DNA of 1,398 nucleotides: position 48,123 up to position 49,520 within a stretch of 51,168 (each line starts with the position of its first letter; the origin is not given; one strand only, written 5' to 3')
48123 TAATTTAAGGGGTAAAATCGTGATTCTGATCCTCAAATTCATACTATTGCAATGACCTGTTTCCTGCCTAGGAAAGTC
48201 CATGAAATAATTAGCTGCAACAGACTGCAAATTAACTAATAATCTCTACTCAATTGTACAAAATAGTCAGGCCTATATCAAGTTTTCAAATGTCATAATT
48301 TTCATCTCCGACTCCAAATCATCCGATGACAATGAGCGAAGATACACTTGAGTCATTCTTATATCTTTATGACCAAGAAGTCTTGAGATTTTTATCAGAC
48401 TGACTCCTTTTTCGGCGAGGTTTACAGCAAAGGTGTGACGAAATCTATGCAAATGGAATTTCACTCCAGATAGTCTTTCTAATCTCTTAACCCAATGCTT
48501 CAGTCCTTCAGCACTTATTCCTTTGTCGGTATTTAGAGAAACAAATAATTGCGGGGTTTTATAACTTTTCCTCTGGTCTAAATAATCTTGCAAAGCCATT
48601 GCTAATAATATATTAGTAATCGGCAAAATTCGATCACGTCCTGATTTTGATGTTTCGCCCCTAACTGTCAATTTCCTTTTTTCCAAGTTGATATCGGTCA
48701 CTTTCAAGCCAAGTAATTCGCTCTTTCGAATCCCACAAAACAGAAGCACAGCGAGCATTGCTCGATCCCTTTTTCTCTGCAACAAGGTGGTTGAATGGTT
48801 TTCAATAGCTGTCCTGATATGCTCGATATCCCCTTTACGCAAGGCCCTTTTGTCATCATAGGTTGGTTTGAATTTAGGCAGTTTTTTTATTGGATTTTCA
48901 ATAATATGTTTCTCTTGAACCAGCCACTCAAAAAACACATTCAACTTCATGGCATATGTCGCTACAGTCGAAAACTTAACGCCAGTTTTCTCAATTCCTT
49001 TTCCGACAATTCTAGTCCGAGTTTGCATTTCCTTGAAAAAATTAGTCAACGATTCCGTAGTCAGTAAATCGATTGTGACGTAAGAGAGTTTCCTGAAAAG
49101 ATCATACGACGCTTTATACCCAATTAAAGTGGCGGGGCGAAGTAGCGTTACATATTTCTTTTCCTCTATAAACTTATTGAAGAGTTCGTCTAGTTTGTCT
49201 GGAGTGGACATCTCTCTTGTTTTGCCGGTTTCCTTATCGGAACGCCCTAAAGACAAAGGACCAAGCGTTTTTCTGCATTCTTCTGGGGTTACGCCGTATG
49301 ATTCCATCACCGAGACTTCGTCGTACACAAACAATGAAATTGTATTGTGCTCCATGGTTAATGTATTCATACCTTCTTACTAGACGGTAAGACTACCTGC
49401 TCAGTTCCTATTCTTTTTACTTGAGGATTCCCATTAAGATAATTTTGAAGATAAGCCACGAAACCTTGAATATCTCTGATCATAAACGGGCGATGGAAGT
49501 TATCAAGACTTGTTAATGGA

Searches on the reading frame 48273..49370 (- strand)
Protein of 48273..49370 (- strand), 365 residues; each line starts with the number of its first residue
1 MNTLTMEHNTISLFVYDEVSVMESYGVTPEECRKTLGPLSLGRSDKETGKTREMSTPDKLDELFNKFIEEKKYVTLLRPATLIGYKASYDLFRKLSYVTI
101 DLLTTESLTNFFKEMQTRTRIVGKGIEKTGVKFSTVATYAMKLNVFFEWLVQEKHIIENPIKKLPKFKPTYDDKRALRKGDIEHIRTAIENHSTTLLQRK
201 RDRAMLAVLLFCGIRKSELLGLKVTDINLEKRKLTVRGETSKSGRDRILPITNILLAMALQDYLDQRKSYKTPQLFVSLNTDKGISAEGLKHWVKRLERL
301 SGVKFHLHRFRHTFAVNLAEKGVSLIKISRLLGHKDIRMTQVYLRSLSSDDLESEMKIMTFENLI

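Call 93: search_protein_families(library=pfam, proteins=[window:48273-49370:-], max_evalue=0.001)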
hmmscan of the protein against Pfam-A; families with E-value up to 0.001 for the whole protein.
window:48273-49370:- (365 aa): 1 family
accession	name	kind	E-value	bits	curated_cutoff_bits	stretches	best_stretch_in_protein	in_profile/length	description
PF00589.27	Phage_integrase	-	1.1e-31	110.4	27.1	1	177-346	3-168/172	Phage integrase family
